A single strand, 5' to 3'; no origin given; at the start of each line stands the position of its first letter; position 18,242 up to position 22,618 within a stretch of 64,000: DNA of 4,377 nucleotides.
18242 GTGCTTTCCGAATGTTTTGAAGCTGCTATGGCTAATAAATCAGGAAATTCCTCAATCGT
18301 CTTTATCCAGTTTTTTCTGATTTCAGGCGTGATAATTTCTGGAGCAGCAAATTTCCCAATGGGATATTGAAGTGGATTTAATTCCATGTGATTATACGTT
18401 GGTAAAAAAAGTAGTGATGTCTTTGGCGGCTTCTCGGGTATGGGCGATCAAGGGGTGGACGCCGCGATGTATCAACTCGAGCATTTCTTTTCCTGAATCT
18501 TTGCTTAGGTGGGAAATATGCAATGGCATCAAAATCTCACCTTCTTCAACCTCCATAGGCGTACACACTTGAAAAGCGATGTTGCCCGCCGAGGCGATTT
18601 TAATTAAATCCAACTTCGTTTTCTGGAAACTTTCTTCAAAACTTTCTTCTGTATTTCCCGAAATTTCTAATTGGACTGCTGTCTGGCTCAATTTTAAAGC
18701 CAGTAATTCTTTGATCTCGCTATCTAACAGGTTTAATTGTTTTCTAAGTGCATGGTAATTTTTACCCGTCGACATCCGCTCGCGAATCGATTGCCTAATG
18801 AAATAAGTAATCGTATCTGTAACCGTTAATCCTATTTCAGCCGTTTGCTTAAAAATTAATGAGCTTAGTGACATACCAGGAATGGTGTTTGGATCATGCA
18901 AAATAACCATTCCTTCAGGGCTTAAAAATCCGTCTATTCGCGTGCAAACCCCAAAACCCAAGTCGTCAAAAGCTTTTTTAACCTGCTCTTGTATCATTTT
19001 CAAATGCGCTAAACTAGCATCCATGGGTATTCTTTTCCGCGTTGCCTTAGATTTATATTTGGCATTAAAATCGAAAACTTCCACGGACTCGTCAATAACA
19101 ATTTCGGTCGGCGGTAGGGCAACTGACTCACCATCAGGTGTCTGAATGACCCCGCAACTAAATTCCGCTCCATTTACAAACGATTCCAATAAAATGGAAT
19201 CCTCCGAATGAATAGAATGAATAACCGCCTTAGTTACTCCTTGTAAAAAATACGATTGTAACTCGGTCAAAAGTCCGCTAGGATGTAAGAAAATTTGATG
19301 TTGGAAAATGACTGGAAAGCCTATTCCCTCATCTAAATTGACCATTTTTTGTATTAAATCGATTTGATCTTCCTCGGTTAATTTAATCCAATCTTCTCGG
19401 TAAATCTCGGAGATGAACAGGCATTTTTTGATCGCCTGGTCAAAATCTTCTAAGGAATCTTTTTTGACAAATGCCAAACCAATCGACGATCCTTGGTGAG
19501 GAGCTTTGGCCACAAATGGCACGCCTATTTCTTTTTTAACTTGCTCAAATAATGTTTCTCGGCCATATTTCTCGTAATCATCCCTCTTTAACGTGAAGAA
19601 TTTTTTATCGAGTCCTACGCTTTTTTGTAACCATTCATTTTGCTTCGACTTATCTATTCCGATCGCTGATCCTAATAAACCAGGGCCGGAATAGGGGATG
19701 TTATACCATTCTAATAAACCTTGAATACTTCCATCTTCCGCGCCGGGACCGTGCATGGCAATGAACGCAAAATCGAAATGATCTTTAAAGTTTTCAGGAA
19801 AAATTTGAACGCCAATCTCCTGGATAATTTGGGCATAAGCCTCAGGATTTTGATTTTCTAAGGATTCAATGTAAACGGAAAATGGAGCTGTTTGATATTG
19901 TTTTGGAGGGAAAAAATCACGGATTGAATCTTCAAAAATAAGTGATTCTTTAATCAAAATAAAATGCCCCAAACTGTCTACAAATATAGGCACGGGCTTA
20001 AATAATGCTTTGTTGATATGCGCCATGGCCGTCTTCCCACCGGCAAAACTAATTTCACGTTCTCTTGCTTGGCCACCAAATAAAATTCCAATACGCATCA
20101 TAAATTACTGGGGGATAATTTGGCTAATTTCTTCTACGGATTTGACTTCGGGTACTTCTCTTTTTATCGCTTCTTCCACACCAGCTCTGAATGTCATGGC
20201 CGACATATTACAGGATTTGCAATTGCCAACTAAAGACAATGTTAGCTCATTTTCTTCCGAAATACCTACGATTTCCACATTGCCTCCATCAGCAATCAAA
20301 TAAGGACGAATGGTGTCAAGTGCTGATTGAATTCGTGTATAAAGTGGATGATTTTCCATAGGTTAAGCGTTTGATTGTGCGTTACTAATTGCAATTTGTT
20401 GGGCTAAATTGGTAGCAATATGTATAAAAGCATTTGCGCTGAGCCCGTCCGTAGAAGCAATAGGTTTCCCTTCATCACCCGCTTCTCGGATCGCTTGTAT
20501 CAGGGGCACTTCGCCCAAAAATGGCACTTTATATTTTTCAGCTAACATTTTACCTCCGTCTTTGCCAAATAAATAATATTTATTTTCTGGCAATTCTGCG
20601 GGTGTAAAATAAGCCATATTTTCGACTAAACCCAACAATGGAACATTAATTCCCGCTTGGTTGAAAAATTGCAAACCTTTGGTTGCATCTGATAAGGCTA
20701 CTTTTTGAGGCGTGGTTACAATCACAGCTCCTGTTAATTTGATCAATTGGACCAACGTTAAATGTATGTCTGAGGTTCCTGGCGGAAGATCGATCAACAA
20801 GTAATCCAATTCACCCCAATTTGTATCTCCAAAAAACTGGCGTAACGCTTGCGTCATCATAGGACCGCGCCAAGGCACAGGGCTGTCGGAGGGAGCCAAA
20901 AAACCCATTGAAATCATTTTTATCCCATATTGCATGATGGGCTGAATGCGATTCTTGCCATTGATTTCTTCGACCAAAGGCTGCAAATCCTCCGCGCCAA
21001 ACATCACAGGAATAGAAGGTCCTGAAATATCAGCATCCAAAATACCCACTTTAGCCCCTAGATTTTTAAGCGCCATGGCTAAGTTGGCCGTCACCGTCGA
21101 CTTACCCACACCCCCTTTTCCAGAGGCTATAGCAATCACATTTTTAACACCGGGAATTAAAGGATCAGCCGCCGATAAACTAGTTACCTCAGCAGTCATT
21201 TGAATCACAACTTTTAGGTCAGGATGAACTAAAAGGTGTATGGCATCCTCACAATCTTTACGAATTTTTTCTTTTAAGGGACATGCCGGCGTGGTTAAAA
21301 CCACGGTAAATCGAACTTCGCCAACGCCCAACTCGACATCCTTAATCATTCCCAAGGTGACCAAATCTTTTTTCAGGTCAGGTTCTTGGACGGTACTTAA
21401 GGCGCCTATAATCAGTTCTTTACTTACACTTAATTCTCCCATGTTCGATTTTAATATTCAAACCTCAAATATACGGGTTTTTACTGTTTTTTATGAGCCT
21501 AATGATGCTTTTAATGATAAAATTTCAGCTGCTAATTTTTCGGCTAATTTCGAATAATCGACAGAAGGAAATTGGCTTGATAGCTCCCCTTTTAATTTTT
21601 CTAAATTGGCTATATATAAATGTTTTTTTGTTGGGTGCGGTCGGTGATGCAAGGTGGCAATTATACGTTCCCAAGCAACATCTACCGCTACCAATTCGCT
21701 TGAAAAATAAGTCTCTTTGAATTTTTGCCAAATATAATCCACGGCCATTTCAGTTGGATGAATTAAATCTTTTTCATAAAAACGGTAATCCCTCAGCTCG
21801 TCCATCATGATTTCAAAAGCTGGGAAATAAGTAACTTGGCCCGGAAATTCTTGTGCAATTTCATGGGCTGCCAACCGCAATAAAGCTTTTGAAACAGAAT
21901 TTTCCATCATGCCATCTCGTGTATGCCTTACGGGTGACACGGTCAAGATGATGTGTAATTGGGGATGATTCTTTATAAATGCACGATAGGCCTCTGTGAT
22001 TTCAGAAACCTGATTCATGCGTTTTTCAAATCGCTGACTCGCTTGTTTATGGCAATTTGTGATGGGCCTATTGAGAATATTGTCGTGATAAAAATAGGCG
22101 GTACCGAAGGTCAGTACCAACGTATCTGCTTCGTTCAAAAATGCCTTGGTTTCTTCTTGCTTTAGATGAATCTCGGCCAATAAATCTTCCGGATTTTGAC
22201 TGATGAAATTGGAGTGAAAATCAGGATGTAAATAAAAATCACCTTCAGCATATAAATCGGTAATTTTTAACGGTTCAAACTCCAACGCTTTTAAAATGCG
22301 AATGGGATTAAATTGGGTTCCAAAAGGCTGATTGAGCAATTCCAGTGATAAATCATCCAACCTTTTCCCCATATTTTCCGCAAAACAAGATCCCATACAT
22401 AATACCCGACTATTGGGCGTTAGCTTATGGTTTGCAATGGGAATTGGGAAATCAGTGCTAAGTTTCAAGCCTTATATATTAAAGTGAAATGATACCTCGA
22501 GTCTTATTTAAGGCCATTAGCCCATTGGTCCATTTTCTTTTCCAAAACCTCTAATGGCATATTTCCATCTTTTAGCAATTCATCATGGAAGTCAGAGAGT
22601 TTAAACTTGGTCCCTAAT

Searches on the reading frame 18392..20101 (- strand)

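Call 10: search_protein_families(library=pfam, proteins=[window:18392-20101:-], max_evalue=0.001)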
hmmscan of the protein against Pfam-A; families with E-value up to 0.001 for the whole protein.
window:18392-20101:- (569 aa): 2 families
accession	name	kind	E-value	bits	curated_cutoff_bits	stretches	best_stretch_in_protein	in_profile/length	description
PF07478.18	Dala_Dala_lig_C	-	1.6e-29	103.3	24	2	289-435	61-203/204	D-ala D-ala ligase C-terminus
PF01820.27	Dala_Dala_lig_N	-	3.2e-22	79.7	34.6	1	3-140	1-121/121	D-ala D-ala ligase N-terminus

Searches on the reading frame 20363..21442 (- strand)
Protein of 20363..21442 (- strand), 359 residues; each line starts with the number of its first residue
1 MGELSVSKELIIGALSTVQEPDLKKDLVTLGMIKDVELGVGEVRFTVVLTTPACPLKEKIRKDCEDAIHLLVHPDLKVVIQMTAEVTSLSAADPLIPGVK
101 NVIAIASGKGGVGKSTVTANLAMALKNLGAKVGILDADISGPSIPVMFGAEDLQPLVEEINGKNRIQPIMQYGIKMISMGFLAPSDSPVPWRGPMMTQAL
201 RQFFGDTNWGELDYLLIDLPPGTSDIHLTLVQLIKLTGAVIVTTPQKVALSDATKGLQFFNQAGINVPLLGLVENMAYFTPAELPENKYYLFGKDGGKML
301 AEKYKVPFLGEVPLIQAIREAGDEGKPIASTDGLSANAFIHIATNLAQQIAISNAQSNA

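Call 10: search_protein_families(library=pfam, proteins=[window:20363-21442:-], max_evalue=0.001)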
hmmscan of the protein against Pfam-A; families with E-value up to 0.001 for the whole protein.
window:20363-21442:- (359 aa): 8 families
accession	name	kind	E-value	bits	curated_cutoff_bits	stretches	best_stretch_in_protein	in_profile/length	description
PF10609.15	ParA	-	2.6e-92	309.1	27.1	1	99-346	2-245/246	NUBPL iron-transfer P-loop NTPase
PF01883.24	FeS_assembly_P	-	3e-16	59.9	23.5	1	9-69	2-62/73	Iron-sulfur cluster assembly protein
PF01656.29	CbiA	-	3.9e-15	56.4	25.4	1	103-328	1-125/125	CobQ/CobB/MinD/ParA nucleotide binding domain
PF13614.12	AAA_31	-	1.3e-10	41.9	27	1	101-140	2-41/177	AAA domain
PF00142.24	Fer4_NifH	-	6.8e-06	26.2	25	1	107-164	6-63/271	4Fe-4S iron sulfur cluster binding proteins, NifH/frxC family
PF09140.17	MipZ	-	1.4e-05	25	20.7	1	102-139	2-39/262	ATPase MipZ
PF02374.21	ArsA_ATPase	-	2e-05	24.4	24.3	1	105-138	5-38/305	Anion-transporting ATPase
PF06564.18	CBP_BcsQ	-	0.00015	21.8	21.3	0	102-137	3-38/234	Cellulose biosynthesis protein BcsQ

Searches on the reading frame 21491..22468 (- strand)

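Call 10: search_protein_families(library=pfam, proteins=[window:21491-22468:-], max_evalue=0.001)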
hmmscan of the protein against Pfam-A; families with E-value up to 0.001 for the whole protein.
window:21491-22468:- (325 aa): 2 families
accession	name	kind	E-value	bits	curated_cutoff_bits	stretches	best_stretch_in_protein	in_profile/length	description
PF08885.17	GSCFA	-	2.6e-76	256.9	25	1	21-250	1-237/237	GSCFA family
PF08765.17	Mor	-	0.00088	19.7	24.9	0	184-232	20-67/107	Mor transcription activator family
